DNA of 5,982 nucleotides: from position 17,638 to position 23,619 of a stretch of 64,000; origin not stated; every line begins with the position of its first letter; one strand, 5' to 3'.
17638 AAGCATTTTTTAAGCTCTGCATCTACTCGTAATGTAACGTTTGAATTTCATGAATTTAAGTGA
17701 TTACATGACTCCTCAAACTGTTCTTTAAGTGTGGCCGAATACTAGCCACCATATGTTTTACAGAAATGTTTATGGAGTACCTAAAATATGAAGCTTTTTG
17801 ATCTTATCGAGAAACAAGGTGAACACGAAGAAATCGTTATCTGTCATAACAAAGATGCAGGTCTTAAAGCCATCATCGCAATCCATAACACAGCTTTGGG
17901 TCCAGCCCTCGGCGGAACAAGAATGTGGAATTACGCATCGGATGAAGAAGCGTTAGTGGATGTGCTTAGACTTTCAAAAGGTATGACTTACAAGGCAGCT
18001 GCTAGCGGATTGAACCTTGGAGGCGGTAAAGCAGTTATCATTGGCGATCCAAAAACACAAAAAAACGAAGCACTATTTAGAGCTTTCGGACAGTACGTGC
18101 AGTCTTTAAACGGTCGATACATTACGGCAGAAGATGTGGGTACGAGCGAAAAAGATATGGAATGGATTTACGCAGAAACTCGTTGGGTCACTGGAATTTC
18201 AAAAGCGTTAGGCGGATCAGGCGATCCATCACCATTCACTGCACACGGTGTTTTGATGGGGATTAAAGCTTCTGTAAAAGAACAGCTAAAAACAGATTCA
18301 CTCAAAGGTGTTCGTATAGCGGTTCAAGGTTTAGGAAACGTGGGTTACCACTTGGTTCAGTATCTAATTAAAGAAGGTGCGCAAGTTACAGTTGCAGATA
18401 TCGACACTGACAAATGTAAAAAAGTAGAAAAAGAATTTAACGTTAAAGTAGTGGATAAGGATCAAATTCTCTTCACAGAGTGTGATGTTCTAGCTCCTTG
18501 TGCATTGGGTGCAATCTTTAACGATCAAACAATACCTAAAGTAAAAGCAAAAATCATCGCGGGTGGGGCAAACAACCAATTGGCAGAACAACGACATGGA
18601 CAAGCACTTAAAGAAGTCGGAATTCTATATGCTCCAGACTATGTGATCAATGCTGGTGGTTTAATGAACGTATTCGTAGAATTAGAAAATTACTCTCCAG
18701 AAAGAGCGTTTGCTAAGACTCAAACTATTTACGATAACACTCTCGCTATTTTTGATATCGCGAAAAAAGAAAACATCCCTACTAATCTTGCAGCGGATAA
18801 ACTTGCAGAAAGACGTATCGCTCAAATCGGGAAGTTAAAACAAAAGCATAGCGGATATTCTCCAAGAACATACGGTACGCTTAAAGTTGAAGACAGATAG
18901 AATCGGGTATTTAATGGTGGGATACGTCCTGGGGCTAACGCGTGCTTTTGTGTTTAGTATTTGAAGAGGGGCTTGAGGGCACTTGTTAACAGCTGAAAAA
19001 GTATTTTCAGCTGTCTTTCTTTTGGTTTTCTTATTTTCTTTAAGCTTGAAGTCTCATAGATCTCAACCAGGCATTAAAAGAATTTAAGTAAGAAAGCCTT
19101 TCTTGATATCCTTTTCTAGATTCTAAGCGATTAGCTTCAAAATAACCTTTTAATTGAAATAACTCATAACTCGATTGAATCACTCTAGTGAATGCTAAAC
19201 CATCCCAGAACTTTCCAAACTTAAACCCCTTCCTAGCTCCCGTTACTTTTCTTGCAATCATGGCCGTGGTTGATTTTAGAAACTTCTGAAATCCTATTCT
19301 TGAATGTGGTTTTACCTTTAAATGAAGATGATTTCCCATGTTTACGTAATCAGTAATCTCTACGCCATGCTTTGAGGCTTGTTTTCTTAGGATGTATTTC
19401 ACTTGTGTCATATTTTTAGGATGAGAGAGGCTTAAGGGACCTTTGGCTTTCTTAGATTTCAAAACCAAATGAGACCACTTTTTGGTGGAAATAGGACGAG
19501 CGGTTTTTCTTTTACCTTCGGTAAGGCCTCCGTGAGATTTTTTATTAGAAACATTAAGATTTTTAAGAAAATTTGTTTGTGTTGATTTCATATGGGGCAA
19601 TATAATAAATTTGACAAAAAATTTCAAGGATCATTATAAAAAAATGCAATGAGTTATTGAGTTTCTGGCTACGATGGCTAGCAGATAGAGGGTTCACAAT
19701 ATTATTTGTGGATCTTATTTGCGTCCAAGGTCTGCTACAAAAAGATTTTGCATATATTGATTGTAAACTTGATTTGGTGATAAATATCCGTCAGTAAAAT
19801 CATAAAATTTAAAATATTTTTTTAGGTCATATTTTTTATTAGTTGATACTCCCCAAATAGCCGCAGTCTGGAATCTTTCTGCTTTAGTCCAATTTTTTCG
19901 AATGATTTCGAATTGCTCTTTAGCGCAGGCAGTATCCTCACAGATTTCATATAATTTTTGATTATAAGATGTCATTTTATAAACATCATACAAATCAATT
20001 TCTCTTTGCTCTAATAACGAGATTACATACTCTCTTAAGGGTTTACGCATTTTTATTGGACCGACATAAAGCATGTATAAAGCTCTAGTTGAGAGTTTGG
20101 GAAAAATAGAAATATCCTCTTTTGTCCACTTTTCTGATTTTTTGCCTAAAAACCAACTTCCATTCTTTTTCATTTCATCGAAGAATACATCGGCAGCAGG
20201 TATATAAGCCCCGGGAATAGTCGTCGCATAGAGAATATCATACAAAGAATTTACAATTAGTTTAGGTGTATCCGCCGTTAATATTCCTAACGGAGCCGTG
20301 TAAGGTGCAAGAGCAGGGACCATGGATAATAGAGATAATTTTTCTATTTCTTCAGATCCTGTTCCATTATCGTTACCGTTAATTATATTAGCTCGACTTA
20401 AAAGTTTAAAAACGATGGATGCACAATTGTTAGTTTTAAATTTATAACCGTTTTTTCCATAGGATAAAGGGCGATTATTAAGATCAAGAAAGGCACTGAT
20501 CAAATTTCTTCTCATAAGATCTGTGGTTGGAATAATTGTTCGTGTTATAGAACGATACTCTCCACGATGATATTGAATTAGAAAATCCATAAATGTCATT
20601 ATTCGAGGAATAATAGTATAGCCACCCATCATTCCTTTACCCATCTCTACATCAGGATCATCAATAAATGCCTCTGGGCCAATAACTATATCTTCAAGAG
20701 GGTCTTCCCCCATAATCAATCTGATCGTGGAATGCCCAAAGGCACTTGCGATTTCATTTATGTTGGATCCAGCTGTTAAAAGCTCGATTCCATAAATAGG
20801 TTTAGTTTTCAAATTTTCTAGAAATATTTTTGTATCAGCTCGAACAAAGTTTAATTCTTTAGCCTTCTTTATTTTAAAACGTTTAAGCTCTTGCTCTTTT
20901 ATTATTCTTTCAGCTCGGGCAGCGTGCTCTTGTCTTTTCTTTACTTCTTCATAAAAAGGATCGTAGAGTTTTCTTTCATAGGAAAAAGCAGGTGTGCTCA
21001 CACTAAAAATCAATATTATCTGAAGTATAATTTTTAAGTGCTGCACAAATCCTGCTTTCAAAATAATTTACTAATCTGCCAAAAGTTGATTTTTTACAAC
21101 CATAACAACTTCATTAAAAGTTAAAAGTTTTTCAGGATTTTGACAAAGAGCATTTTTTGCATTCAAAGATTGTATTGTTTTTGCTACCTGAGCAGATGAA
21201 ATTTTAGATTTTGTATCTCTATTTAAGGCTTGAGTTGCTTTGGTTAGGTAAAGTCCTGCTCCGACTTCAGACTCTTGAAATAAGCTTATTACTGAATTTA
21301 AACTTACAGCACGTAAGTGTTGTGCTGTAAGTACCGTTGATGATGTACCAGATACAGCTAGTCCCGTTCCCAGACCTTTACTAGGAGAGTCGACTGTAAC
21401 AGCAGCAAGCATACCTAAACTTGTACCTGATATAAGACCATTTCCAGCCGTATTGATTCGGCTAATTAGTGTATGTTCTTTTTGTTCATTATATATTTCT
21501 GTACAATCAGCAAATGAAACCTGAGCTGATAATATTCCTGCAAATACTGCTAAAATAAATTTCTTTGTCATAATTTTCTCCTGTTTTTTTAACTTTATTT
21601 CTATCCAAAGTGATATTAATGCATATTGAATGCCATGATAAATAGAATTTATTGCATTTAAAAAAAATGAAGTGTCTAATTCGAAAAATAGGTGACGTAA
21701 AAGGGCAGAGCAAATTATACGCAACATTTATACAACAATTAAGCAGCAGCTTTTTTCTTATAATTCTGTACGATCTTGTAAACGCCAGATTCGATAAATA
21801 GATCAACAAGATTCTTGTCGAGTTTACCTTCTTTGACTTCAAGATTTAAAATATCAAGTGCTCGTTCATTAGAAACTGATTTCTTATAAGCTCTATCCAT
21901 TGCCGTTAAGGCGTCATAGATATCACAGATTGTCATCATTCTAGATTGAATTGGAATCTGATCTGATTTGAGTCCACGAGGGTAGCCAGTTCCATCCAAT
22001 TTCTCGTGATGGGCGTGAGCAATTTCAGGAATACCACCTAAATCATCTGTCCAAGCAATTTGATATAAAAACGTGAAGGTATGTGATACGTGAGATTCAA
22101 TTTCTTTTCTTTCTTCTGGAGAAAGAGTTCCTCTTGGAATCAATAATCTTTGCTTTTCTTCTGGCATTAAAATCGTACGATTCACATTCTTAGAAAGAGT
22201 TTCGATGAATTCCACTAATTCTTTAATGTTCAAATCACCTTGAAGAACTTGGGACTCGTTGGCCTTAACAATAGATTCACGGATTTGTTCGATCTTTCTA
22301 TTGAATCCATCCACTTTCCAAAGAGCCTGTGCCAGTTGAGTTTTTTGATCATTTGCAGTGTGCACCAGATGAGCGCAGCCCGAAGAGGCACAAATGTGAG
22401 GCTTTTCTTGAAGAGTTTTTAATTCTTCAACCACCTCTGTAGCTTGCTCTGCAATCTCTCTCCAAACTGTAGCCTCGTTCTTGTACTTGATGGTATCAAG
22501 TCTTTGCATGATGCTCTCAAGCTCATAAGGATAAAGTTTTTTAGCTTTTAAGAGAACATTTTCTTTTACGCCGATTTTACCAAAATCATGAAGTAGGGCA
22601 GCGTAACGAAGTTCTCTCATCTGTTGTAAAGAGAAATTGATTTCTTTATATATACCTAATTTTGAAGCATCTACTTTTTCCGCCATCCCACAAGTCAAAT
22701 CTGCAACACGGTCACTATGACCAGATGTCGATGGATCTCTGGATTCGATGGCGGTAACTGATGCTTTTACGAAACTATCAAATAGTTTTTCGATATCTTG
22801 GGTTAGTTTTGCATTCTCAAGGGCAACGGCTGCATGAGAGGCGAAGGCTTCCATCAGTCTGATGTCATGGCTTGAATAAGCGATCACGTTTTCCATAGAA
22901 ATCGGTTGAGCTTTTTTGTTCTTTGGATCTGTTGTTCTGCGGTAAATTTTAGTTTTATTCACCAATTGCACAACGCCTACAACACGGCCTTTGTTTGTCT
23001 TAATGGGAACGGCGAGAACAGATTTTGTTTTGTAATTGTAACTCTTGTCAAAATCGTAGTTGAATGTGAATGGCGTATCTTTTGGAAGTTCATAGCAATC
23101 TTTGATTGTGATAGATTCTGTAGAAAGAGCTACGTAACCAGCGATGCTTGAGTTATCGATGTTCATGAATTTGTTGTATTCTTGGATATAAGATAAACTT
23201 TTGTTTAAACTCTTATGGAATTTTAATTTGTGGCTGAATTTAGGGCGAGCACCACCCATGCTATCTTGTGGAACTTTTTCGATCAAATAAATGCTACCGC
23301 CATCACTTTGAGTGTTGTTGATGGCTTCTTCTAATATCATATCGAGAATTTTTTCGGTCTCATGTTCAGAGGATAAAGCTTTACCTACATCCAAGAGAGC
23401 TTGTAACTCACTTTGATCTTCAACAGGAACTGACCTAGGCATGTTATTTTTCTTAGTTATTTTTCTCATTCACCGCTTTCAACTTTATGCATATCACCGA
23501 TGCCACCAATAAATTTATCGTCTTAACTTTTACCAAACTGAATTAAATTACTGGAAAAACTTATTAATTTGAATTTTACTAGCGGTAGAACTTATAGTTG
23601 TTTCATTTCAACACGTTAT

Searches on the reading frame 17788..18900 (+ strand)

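Call 49: search_protein_families(library=pfam, proteins=[window:17788-18900:+], max_evalue=0.001)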
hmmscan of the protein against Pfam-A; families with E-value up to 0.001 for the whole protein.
window:17788-18900:+ (370 aa): 7 families
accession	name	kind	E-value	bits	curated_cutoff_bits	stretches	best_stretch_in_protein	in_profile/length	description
PF02812.23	ELFV_dehydrog_N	-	2.4e-34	118.3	25.3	1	14-132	2-128/129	Glu/Leu/Phe/Val dehydrogenase, dimerisation domain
PF00208.27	ELFV_dehydrog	-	2e-19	70.7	23.4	2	211-302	90-184/241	Glutamate/Leucine/Phenylalanine/Valine dehydrogenase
PF03807.23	F420_oxidored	-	5.5e-06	27.3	21.6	1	176-234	1-62/94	NADP oxidoreductase coenzyme F420-dependent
PF03446.21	NAD_binding_2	-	2.1e-05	25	21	1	176-235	1-59/161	NAD binding domain of 6-phosphogluconate dehydrogenase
PF02254.24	TrkA_N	-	2.2e-05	25.2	23.8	1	177-223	1-46/116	TrkA-N domain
PF02826.25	2-Hacid_dh_C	-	0.00027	20.8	25.1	1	164-236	26-96/178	D-isomer specific 2-hydroxyacid dehydrogenase, NAD binding domain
PF01488.26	Shikimate_DH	-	0.00047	20.7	24.3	0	168-223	6-65/138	Shikimate / quinate 5-dehydrogenase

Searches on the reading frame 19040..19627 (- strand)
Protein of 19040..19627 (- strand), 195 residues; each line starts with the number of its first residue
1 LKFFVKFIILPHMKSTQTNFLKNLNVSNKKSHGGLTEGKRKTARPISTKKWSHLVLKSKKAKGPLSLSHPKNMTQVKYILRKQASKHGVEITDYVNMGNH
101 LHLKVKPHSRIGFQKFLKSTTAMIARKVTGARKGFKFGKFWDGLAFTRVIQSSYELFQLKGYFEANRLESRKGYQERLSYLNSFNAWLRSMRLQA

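Call 49: search_protein_families(library=pfam, proteins=[window:19040-19627:-], max_evalue=0.001)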
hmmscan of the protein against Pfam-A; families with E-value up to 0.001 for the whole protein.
window:19040-19627:- (195 aa): 1 family
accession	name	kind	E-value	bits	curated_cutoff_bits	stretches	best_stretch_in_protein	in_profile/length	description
PF01797.21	Y1_Tnp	-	1.4e-05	25.6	23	1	72-143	24-99/121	Transposase IS200 like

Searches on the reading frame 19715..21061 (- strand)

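Call 48: search_protein_families(library=pfam, proteins=[window:19715-21061:-], max_evalue=0.001)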
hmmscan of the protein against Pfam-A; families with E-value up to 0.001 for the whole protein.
window:19715-21061:- (448 aa): 1 family
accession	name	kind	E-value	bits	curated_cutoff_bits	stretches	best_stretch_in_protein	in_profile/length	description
PF13387.12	Lnb_N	-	5e-12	46.2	22.2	1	98-225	21-152/175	Lnb N-terminal periplasmic domain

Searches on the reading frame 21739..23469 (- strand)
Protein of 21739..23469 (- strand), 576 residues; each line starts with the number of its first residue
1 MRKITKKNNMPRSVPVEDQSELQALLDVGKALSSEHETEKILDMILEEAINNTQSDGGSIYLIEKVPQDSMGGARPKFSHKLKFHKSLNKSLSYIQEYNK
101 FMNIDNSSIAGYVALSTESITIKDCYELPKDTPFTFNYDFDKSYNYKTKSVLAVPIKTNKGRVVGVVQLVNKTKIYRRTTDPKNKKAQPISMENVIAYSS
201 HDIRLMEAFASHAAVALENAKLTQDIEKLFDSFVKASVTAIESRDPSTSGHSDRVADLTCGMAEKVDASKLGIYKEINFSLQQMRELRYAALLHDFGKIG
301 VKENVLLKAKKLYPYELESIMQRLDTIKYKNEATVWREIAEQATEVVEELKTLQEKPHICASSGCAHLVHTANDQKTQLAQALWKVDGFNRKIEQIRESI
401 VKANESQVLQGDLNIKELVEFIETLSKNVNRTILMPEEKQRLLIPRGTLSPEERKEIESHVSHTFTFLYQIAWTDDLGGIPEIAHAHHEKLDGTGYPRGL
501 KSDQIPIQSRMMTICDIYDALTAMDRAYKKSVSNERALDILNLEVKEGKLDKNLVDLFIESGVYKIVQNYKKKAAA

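Call 48: search_protein_families(library=pfam, proteins=[window:21739-23469:-], max_evalue=0.001)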
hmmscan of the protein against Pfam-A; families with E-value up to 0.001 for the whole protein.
window:21739-23469:- (576 aa): 4 families
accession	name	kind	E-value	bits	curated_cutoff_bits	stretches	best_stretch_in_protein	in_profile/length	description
PF13487.12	HD_5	-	3.5e-31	108.7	27.2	1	433-554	54-170/170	HD domain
PF01590.32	GAF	-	1.5e-11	45.4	22.4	1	38-217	2-133/133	GAF domain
PF13185.12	GAF_2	-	2.8e-08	34.5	28.6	1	36-218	2-136/136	GAF domain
PF01966.28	HD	-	9.9e-08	32.7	22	1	249-314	2-49/116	HD domain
